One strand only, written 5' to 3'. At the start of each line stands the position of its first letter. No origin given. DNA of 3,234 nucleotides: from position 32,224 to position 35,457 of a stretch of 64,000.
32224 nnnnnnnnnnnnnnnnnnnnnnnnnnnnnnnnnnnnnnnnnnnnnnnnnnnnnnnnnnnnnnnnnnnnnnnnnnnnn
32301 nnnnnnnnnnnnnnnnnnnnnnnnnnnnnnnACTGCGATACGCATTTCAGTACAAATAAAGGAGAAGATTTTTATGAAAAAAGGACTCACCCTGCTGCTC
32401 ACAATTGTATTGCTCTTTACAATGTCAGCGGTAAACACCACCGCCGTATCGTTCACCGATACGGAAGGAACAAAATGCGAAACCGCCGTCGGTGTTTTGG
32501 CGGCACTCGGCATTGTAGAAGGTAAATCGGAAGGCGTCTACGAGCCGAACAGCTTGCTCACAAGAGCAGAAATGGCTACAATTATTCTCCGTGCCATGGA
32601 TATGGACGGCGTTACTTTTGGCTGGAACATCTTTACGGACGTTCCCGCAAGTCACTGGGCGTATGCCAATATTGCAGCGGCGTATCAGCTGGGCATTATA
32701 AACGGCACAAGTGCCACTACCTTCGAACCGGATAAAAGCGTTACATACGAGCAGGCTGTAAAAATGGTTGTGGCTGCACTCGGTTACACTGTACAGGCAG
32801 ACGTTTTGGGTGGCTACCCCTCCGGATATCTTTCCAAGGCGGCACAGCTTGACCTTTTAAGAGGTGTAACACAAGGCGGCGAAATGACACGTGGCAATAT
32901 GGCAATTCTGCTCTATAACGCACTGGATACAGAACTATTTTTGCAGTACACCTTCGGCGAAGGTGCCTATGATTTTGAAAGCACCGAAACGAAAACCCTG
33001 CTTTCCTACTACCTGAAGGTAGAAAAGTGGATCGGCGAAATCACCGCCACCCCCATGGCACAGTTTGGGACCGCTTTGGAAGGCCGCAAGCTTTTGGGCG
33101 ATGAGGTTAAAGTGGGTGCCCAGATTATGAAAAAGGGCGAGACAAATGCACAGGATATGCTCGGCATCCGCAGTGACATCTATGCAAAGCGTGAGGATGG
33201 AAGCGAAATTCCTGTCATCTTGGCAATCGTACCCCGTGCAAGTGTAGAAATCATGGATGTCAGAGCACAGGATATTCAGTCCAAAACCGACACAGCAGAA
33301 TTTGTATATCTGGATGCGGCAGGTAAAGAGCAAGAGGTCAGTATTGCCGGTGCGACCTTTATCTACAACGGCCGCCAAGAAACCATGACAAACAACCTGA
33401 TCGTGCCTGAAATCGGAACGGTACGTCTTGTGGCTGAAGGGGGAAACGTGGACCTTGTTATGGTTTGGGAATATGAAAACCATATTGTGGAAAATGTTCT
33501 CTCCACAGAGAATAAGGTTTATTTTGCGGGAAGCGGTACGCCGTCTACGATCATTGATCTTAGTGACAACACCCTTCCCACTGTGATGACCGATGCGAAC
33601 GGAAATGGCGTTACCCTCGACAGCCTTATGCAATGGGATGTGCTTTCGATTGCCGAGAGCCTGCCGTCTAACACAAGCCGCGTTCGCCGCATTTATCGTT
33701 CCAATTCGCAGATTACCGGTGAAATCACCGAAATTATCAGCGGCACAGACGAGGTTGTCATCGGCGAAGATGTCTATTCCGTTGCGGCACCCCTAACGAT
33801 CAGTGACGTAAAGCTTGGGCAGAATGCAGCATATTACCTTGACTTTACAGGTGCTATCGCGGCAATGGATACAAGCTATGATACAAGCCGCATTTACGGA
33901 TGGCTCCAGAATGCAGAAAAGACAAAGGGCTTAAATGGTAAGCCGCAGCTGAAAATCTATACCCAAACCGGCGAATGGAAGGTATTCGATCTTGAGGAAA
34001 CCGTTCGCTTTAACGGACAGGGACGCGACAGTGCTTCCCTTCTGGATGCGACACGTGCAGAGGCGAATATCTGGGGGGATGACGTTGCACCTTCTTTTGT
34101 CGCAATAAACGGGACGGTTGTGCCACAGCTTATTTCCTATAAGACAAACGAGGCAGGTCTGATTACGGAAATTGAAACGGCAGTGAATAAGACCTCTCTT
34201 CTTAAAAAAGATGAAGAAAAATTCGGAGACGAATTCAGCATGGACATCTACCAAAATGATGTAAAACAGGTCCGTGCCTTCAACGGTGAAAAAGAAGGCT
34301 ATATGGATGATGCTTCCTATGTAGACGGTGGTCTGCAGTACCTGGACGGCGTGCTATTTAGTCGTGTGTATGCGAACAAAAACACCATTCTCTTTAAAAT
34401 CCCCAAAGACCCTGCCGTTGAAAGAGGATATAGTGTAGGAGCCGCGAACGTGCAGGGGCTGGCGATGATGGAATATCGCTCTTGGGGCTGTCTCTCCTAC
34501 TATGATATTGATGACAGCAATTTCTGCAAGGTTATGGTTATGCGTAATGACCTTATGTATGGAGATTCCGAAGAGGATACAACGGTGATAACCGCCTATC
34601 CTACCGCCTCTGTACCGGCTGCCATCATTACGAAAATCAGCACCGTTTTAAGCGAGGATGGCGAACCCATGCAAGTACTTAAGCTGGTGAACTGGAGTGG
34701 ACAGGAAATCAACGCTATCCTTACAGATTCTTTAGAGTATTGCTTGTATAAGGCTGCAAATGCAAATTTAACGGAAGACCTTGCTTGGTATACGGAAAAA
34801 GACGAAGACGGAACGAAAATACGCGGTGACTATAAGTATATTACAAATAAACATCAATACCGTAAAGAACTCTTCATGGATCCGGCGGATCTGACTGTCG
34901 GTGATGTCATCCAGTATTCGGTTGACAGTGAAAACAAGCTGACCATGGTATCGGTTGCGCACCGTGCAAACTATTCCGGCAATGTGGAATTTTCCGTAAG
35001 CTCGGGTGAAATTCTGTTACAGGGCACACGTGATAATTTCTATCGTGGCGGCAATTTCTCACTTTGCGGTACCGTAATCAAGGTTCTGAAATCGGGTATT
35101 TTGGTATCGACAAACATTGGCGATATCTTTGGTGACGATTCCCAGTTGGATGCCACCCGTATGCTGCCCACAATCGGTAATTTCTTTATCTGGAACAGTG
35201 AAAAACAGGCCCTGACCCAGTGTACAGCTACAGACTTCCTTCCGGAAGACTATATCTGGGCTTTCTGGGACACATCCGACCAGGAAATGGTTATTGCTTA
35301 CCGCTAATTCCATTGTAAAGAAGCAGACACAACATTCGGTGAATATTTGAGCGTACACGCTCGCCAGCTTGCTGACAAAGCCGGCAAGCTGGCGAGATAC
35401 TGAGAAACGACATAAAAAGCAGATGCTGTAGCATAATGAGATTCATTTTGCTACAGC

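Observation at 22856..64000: ~41 kb island coupling SLH-anchored giant surface proteins to cytoplasmic glycosidase, phosphoesterase and sugar-isomerase genes, organised as two modules split by a recombinase scar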

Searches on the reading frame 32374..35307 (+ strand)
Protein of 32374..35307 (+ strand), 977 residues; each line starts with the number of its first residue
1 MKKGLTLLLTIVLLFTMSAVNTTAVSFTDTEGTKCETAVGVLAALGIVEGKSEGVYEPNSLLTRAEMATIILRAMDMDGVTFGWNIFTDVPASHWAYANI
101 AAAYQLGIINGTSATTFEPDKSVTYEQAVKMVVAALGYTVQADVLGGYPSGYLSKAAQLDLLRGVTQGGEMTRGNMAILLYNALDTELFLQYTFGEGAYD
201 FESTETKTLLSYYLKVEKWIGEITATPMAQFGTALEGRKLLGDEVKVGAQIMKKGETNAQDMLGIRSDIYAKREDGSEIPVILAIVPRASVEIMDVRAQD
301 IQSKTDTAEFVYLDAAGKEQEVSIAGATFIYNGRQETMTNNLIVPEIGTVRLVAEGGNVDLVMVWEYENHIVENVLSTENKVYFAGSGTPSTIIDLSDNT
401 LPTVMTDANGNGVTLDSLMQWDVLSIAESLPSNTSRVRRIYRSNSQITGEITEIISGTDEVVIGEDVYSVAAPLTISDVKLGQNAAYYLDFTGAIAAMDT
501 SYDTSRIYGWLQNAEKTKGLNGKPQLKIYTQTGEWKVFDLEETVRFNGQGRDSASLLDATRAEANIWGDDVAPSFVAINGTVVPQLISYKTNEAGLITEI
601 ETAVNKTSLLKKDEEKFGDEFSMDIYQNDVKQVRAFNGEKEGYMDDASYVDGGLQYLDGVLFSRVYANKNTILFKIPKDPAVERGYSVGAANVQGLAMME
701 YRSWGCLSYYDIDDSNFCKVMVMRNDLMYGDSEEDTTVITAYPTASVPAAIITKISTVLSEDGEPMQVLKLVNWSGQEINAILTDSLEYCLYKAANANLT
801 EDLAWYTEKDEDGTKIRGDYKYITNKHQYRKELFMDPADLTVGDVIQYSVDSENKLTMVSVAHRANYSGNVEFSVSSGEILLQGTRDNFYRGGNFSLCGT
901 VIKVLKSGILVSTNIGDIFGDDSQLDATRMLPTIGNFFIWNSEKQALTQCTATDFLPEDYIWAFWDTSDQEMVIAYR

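Call 3: search_protein_families(library=pfam, proteins=[window:32374-35307:+], max_evalue=0.01)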
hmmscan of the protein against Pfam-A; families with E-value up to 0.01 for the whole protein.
window:32374-35307:+ (977 aa): 1 family
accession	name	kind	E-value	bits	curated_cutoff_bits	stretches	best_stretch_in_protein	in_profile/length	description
PF00395.25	SLH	-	6.5e-24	84.1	20.8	2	87-128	2-43/44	S-layer homology domain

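Call 14: search_solved_structures(query=window:32374-35307:+, max_evalue=1)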
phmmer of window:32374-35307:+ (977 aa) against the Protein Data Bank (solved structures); distinct sequences matched with E-value up to 1: 6.
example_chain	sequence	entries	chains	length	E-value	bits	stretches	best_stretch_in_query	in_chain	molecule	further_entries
6bt4_A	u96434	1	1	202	7.1e-12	47.7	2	25-132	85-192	S-layer protein sap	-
3pyw_A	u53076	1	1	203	1.1e-11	47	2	25-132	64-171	S-layer protein sap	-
9g93_A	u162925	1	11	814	2.7e-10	42.4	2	25-132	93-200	S-layer protein sap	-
8bys_A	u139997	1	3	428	0.0011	20.6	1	68-138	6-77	S-layer homology domain-containing protein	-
8bz2_A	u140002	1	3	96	0.0025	19.4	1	85-138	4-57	S-layer homology domain-containing protein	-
2wz8_A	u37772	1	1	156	0.44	11.9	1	329-377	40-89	CELLULOSOME PROTEIN DOCKERIN TYPE I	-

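Call 17: find_homologous_proteins(query=window:32938-35304:+)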
Query seq(789 aa) (789 aa): 56 proteins with E <= 0.001 among 8000 candidates.
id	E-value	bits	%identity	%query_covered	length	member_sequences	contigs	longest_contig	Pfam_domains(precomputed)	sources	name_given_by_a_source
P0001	0.0e+0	1770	100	100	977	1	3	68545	PF00395.26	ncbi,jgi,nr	ncbi:MAG: S-layer homology domain-containing protein [Ruminococcaceae bacterium]|nr:S-layer homology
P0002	0.0e+0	1227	69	100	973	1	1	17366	PF00395.26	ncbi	-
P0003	1.4e-246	839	53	100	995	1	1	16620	PF00395.26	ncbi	-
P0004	1.0e-228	780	48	100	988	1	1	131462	PF00395.26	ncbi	-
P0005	2.7e-219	749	47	100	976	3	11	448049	PF00395.26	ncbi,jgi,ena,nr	ncbi:MAG: S-layer homology domain-containing protein [Ruminococcaceae bacterium]|nr:S-layer homology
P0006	5.9e-210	718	46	100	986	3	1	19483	PF00395.26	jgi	-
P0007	2.6e-209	716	47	100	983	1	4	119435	PF00395.26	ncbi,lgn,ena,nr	ncbi:MAG: S-layer homology domain-containing protein [Clostridia bacterium]|nr:S-layer homology doma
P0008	8.5e-202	691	45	100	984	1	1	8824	PF00395.26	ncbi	-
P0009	1.3e-198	680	44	100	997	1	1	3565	PF00395.26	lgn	-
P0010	1.4e-197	677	44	100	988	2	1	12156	PF00395.26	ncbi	-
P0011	2.3e-192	660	44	100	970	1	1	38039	PF00395.26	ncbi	-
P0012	3.8e-188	646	45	100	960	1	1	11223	PF00395.26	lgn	-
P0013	3.7e-181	623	43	100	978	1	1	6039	PF00395.26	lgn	-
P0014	9.7e-180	618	42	100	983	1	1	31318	PF00395.26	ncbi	-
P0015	1.7e-179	617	42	100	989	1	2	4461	PF00395.26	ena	-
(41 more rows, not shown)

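Call 28: find_related_loci(query=A3, collection=genome_contigs, flank=10000)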
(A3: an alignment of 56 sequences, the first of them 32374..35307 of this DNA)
Query A3 (977 aa) in genome_contigs; peptide patterns used: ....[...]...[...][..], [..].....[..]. (x = any residue, [..] = any of these).
209 stretches matched a pattern; 159 encode a relative of the query (tblastn E <= 1e-3); the best 80 are kept; 80 distinct loci.
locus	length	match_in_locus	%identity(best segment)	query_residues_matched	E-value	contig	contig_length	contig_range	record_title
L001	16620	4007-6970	58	1-977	0e+0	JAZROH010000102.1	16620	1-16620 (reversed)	MAG: Clostridia bacterium isolate T1900045393_YK20190083.MAGScoT_cleanbin_000003 SGB_6944_k141_754180, whole genome shot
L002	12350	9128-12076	51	1-977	0e+0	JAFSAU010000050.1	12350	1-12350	MAG: Clostridia bacterium isolate RGIG2973 Goat_Rectum-1__c810991, whole genome shotgun sequence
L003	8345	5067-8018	47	1-977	0e+0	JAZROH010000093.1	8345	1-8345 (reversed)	MAG: Clostridia bacterium isolate T1900045393_YK20190083.MAGScoT_cleanbin_000003 SGB_6944_k141_2766288, whole genome sho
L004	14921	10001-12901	46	1-977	0e+0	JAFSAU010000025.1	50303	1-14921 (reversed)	MAG: Clostridia bacterium isolate RGIG2973 Goat_Rectum-1__c509040, whole genome shotgun sequence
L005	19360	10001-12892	45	1-977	0e+0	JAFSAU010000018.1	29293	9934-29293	MAG: Clostridia bacterium isolate RGIG2973 Goat_Rectum-1__c389191, whole genome shotgun sequence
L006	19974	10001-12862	43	16-977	0e+0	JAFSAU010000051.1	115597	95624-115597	MAG: Clostridia bacterium isolate RGIG2973 Goat_Rectum-1__c815725, whole genome shotgun sequence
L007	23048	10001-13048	38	1-977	0e+0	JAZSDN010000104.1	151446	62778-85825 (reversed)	MAG: Clostridia bacterium isolate T1900044598_TS20190064.MAGScoT_cleanbin_000004 SGB_673_k141_821789, whole genome shotg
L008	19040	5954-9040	38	1-977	0e+0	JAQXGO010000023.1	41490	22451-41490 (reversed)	MAG: Clostridia bacterium isolate SUG1177 k141_2603320, whole genome shotgun sequence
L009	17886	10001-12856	42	21-964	0e+0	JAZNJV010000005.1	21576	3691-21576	MAG: Clostridia bacterium isolate T1900044679_TS20190145.MAGScoT_cleanbin_000008 SGB_1661_k141_2689796, whole genome sho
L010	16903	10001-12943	39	18-976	0e+0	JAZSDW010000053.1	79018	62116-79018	MAG: Clostridia bacterium isolate T1900044595_TS20190061.MAGScoT_cleanbin_000012 SGB_658_k141_1243213, whole genome shot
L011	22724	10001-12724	41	27-916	2e-175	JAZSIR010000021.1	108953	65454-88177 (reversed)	MAG: Clostridia bacterium isolate T1900044569_TS20190035.MAGScoT_cleanbin_000017 SGB_427_k141_2781253, whole genome shot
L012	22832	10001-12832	36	27-977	4e-170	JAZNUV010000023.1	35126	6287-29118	MAG: Clostridia bacterium isolate T1900044795_TS20190261.MAGScoT_cleanbin_000009 SGB_2676_k141_1546855, whole genome sho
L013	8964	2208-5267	35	1-977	4e-163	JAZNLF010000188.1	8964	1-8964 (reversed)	MAG: Clostridia bacterium isolate T1900044671_TS20190137.MAGScoT_cleanbin_000031 SGB_1590_k141_2707445, whole genome sho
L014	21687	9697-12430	35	24-776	8e-109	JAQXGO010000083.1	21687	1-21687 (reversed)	MAG: Clostridia bacterium isolate SUG1177 k141_5755551, whole genome shotgun sequence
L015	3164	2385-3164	67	27-288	4e-107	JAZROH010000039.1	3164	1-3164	MAG: Clostridia bacterium isolate T1900045393_YK20190083.MAGScoT_cleanbin_000003 SGB_6944_k141_2916548, whole genome sho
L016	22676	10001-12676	31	24-977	3e-112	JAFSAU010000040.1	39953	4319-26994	MAG: Clostridia bacterium isolate RGIG2973 Goat_Rectum-1__c660732, whole genome shotgun sequence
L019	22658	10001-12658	27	8-977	2e-81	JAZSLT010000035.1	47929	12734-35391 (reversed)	MAG: Clostridia bacterium isolate T1900044557_TS20190023.MAGScoT_cleanbin_000010 SGB_315_k141_3396459, whole genome shot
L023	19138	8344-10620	27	2-805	7e-57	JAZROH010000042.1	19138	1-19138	MAG: Clostridia bacterium isolate T1900045393_YK20190083.MAGScoT_cleanbin_000003 SGB_6944_k141_3069516, whole genome sho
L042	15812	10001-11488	29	38-547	1e-44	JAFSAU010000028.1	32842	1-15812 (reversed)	MAG: Clostridia bacterium isolate RGIG2973 Goat_Rectum-1__c533101, whole genome shotgun sequence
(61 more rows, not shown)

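Call 36: predict_structure(alignment_id=A3)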
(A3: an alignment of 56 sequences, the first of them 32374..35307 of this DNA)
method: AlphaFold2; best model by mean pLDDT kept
length: 977 residues; sequences in the alignment: 56
mean_pLDDT: 84.0   pTM: 0.58
mean pLDDT of the five models: 84.0, 82.5, 82.3, 81.1, 81.0
residues with pLDDT >= 90: 320; 70-90: 560; 50-70: 66; < 50: 31
segments of 3 or more residues with pLDDT < 50: 14-25, 387-389, 729-741
pLDDT, mean of each block of 10 residues (from residue 1): 60 49 55 83 84 79 90 82 80 87 85 87 92 89 89 91 89 92 87 57 72 89 91 79 89 89 92 86 89 91 93 92 94 93 91 91 94 82 68 75 86 85 92 88 89 86 91 86 84 88 75 85 89 91 83 86 85 88 92 86 92 84 91 89 85 79 87 86 82 75 84 88 77 34 68 89 85 88 84 87 86 79 65 88 90 82 91 79 74 83 85 86 86 90 89 87 85 92
secondary structure, 60 per line:
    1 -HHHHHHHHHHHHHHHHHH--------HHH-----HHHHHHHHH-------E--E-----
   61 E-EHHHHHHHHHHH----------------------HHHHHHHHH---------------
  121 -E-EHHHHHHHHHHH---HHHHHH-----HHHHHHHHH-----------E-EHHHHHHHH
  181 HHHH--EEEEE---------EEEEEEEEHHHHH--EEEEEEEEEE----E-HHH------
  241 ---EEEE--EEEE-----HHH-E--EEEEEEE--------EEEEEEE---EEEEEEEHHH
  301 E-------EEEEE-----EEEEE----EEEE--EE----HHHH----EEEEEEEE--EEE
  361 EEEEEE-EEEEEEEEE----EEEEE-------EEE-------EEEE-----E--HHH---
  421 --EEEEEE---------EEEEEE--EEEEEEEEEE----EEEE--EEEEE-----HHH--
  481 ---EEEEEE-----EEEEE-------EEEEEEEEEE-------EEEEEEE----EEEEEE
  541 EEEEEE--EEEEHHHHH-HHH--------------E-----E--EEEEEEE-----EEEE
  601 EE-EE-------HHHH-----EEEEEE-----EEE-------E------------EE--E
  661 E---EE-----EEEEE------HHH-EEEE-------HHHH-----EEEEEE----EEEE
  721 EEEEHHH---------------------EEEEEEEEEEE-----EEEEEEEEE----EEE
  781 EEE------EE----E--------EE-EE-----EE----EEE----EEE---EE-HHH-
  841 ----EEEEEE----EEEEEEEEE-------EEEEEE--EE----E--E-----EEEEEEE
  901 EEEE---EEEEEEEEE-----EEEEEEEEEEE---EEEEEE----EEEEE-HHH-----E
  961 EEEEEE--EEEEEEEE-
elements in order (helices of 4 or more, strands of 3 or more residues): H2-19 H36-44 H64-74 H97-105 H125-135 H139-144 H150-158 H173-184 E187-191 E201-208 H209-213 E216-225 E244-247 E250-253 E266-272 E281-287 E291-297 E309-313 E319-323 E328-331 H340-343 E348-355 E358-366 E368-376 E381-385 E393-395 E403-406 E423-428 E438-443 E446-455 E460-463 E466-470 E484-489 E495-499 E507-516 E524-530 E535-546 E549-552 H553-557 E585-591 E597-602 H613-616 E622-627 E633-635 E672-676 E687-690 H698-701 E707-712 E717-724 E749-759 E765-773 E778-783 E821-823 E828-830 E845-850 E855-863 E871-876 E894-904 E908-916 E922-932 E936-941 E946-950 E960-966 E969-976

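Call 40: fold_search(model_id=the predicted structure, library=pdb)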
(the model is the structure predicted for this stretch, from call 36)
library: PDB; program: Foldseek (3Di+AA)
matches with E <= 10: 781; with E <= 0.001: 25
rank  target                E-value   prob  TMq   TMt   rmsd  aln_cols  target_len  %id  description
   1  9zz6_A                5.9e-07  0.57  0.08  0.08  28.6       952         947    7  The ER membrane protein complex acts as a chaperone to promote voltage-gated calcium channel assembly (released 2026-02-18)
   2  3pyw                  1.3e-06  1.00  0.13  0.66   5.3       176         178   22  The structure of the SLH domain from B. anthracis surface array protein at 1.8A (released 2011-04-27)
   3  6cwc_B                1.3e-05  1.00  0.13  0.73   4.2       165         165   19  Crystal structure of SpaA-SLH (released 2018-08-15)
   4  6cwh_C                1.9e-05  1.00  0.13  0.74   4.0       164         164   19  Crystal structure of SpaA-SLH in complex with 4,6-Pyr-beta-D-ManNAcOMe (P1) (released 2018-08-15)
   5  6ww7_A                2.0e-05  0.25  0.08  0.08  28.4       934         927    7  Structure of the human ER membrane protein complex in a lipid nanodisc (released 2020-05-27)
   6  7zhh_A                2.2e-05  1.00  0.12  0.34  10.7       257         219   10  Complex structure of drosophila Unr CSD789 and a poly(A) RNA sequence (released 2022-12-07)
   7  7sv4                  2.6e-05  1.00  0.14  0.71   3.9       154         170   19  Crystal structure of SpaA-SLH in complex with 4,6-Pyr-beta-D-ManNAc-(1->4)-beta-D-GlcNAc-(1->3)-4,6-Pyr-beta-D-ManNAcOMe (released 2022-03-09)
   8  6cwc_A                2.9e-05  1.00  0.13  0.70   4.5       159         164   19  Crystal structure of SpaA-SLH (released 2018-08-15)
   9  7sv3                  3.8e-05  1.00  0.14  0.73   4.2       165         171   19  Crystal structure of SpaA-SLH in complex with 4,6-Pyr-beta-D-ManNAc-(1->4)-beta-D-GlcNAcOMe (released 2022-03-09)
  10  8eoi_A                3.8e-05  0.20  0.08  0.08  28.6       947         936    7  Structure of a human EMC:human Cav1.2 channel complex in GDN detergent (released 2023-05-24)
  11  6cwn                  4.0e-05  1.00  0.13  0.70   4.0       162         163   20  Crystal structure of SpaA-SLH/G109A in complex with 4,6-Pyr-beta-D-ManNAcOMe (released 2018-08-15)
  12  6bt4                  4.5e-05  1.00  0.12  0.66   4.6       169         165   20  Crystal structure of the SLH domain of Sap from Bacillus anthracis in complex with a pyruvylated SCWP unit (released 2018-03-21)
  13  6cwr                  4.8e-05  1.00  0.14  0.74   4.2       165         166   18  Crystal structure of SpaA-SLH/G46A/G109A in complex with 4,6-Pyr-beta-D-ManNAcOMe (released 2018-08-15)
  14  9c7v_1                4.8e-05  0.20  0.08  0.08  28.6       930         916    8  Structure of the human BOS:human EMC complex in GDN (released 2024-08-21)
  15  7sv5_B                5.9e-05  1.00  0.14  0.77   3.7       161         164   19  Crystal structure of SpaA-SLH/G109A in complex with 4,6-Pyr-beta-D-ManNAc-(1->4)-beta-D-GlcNAcOMe (released 2022-03-09)
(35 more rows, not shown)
